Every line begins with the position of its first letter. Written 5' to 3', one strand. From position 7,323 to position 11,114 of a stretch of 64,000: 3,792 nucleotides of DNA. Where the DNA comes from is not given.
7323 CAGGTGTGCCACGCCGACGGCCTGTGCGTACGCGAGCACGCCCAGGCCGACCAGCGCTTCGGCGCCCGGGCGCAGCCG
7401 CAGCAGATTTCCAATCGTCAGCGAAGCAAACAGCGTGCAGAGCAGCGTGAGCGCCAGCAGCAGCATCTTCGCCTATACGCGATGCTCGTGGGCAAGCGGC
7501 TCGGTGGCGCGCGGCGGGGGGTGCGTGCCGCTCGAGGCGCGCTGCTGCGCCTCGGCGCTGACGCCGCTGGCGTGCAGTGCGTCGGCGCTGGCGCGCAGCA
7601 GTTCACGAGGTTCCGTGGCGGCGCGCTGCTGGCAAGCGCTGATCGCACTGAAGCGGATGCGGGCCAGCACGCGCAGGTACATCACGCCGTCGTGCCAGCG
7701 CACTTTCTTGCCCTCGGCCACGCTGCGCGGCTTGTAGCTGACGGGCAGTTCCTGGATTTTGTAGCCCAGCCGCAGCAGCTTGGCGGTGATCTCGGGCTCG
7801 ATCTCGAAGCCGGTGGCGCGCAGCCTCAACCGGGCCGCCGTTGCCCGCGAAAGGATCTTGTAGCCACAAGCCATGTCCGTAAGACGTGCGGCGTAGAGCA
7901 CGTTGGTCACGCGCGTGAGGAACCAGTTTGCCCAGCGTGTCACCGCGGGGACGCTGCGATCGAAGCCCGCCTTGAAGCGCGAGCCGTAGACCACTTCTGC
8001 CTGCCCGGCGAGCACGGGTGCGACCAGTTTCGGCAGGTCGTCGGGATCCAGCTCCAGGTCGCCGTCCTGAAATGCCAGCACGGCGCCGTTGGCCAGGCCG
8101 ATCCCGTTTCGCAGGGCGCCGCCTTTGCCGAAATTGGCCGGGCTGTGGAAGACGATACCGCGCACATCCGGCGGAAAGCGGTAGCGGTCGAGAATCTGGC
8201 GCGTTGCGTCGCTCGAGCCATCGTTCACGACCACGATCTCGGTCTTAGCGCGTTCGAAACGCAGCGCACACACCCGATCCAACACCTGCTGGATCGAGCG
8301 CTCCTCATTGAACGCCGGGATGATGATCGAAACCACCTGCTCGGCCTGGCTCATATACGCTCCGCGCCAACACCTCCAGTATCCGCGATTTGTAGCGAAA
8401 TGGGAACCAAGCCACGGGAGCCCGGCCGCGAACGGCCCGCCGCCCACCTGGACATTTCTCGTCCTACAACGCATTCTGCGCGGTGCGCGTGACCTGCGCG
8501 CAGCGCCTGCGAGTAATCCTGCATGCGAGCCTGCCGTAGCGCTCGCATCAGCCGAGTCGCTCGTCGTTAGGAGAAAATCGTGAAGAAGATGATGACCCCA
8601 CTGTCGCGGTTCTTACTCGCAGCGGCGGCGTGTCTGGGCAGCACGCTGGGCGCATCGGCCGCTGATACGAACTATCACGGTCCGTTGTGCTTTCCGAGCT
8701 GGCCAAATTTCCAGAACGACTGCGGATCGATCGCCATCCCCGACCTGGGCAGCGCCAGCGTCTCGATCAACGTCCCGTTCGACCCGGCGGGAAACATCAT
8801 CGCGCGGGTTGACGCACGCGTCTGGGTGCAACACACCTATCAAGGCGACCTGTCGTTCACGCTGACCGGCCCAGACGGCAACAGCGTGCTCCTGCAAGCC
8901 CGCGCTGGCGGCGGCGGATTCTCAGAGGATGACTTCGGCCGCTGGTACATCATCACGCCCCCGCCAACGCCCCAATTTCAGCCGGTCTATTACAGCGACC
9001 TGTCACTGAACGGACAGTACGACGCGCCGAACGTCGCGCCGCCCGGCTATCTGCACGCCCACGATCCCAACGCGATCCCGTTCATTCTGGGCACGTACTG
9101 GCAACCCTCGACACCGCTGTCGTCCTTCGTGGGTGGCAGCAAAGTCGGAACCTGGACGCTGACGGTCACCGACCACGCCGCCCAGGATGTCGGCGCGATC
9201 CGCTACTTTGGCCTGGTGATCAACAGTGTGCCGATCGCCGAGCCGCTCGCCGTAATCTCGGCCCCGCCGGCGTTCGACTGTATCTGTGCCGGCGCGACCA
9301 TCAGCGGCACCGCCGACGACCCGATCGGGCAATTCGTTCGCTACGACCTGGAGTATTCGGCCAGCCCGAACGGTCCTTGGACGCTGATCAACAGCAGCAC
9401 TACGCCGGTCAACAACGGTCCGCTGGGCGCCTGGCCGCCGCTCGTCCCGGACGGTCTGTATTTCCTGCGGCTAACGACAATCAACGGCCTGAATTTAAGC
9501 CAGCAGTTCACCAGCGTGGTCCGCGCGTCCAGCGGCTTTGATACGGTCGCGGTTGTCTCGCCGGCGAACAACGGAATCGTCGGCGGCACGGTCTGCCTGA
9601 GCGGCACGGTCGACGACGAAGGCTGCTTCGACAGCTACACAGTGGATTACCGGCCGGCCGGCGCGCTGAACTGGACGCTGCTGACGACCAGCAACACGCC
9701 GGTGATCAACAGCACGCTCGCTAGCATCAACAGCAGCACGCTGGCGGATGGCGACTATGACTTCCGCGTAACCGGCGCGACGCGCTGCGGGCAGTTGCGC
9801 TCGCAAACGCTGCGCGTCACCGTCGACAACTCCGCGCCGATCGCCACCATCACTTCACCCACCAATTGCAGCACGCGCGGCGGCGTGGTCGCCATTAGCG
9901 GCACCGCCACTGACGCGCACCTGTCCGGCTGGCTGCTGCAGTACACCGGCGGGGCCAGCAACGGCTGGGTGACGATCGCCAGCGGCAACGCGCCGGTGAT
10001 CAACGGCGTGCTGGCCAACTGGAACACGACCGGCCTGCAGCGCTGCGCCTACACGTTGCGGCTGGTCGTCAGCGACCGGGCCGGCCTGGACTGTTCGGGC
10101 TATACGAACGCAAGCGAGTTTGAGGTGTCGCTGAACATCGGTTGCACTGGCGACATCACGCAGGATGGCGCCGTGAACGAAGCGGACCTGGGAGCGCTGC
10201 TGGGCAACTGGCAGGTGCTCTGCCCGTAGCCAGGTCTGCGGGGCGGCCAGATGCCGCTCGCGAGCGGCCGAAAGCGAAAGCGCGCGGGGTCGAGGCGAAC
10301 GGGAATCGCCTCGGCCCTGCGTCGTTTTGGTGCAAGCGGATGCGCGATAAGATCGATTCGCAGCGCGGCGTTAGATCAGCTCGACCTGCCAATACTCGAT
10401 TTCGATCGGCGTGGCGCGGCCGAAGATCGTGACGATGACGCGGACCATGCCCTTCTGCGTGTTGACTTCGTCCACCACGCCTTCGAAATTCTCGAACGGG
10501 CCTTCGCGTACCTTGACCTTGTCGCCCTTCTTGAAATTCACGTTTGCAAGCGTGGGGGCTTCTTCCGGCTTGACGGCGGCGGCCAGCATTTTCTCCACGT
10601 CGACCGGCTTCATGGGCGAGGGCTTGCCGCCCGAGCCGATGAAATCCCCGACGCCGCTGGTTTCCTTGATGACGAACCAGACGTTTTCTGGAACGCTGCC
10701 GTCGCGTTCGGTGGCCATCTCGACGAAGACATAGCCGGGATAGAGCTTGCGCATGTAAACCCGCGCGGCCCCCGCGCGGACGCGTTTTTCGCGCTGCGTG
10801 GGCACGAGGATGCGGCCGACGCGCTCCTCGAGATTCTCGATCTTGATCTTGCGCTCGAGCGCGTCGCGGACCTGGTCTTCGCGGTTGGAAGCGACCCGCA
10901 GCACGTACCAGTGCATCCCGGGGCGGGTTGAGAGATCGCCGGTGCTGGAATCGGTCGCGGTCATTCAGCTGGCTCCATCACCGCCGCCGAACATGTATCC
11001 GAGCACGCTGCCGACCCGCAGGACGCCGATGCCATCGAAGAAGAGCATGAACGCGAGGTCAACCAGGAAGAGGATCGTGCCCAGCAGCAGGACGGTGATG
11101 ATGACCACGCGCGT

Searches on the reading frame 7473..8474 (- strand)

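Call 58: search_protein_families(library=pfam, proteins=[window:7473-8474:-], max_evalue=0.001)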
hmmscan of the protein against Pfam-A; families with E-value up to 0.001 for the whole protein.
window:7473-8474:- (333 aa): 3 families
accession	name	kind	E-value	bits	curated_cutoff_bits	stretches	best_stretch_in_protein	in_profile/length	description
PF00535.33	Glycos_transf_2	-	4.5e-32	111.7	23.3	1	49-188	1-139/168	Glycosyl transferase family 2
PF13641.12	Glyco_tranf_2_3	-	7.6e-10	39.6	27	1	48-174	3-131/230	Glycosyltransferase like family 2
PF10111.15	Glyco_tranf_2_2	-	0.00024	21.1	27.3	1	49-151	1-103/276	Glycosyltransferase like family 2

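Call 65: search_protein_families(library=ncbifam, proteins=[window:7473-8474:-], max_evalue=0.001)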
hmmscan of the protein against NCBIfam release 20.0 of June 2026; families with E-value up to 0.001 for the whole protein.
window:7473-8474:- (333 aa): 21 families
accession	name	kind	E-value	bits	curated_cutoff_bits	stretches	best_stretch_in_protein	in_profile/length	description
TIGR04182.1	glyco_TIGR04182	equivalog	3.1e-31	108.9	325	1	48-270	2-214/293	S-layer glycoprotein N-glycosyltransferase AglJ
TIGR03937.1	PgaC_IcaA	equivalog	9.9e-17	61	422.3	1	42-152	41-148/407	poly-beta-1,6-N-acetyl-D-glucosamine synthase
NF058614.1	PPMAGASynPpgS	equivalog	4.1e-16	59.1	370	1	48-247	2-198/226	polyprenyl-phospho-N-acetylgalactosaminyl synthase PpgS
NF047588.1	GlcsyltransPgfSStrep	equivalog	1e-15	57.8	500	1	48-213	3-164/308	glycosyltransferase PgfS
TIGR04283.1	glyco_like_mftF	equivalog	1.2e-15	57.7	182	1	48-187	1-126/221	TIGR04283 family arsenosugar biosynthesis glycosyltransferase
NF041875.1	EPS_EpsD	equivalog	4.7e-15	55.8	370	1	48-193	1-143/325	exopolysaccharide biosynthesis glycosyltransferase EpsD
NF041391.1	DPhHxTase_Halo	equivalog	3.7e-14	52.2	375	1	54-251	3-187/213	dolichyl-phosphate hexose transferase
NF010496.0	PRK13915.1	equivalog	5.3e-14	52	262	1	43-175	28-159/307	glucosyl-3-phosphoglycerate synthase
NF007482.0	PRK10073.1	equivalog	3.4e-13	49.3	423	1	41-152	1-108/334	glycosyltransferase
NF007986.1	PRK10714.1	equivalog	1.3e-12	47.4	529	1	46-166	6-125/316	undecaprenyl-phosphate 4-deoxy-4-formamido-L-arabinose transferase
TIGR03965.1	mycofact_glyco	equivalog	3.6e-12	45.9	280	1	45-160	73-185/467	mycofactocin biosynthesis glycosyltransferase MftF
NF047683.1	TeichurnBiosyTuaG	equivalog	3.9e-11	43.1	400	1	41-151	1-108/252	teichuronic acid biosynthesis protein TuaG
NF038302.1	EPS_HpsE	equivalog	2e-08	33.6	300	1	48-180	3-137/307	hormogonium polysaccharide biosynthesis glycosyltransferase HpsE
TIGR04242.1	nodulat_NodC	equivalog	2.6e-07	29.9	550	1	44-155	46-157/395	chitooligosaccharide synthase NodC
TIGR03469.1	HpnB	hypoth_equivalog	1.6e-05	24.1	379.25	1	27-159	17-165/386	hopene-associated glycosyltransferase HpnB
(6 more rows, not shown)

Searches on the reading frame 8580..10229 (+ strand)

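Call 58: search_protein_families(library=pfam, proteins=[window:8580-10229:+], max_evalue=0.001)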
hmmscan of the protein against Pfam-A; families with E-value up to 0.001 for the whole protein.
window:8580-10229:+ (549 aa): 2 families
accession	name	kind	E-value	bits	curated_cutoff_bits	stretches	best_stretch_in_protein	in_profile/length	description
PF01483.27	P_proprotein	-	7.6e-13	48.8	21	1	75-119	2-45/86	Proprotein convertase P-domain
PF22352.2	K319L-like_PKD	-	8.6e-07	29.3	27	0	337-415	13-84/84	K319L-like, PKD domain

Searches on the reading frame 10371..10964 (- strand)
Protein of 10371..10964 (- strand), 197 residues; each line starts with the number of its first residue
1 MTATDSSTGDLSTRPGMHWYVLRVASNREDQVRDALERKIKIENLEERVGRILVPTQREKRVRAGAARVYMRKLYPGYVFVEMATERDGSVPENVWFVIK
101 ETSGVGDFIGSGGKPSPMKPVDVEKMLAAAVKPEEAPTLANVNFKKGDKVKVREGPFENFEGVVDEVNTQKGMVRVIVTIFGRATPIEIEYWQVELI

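Call 58: search_protein_families(library=pfam, proteins=[window:10371-10964:-], max_evalue=0.001)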
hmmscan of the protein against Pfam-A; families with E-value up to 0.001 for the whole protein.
window:10371-10964:- (197 aa): 2 families
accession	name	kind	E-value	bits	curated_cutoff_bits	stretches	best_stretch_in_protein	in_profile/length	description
PF02357.24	NusG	-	2.4e-21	76.5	22.2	1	17-126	1-92/93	Transcription termination factor nusG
PF00467.35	KOW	-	4.3e-07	29.9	22.3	1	146-178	1-31/32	KOW motif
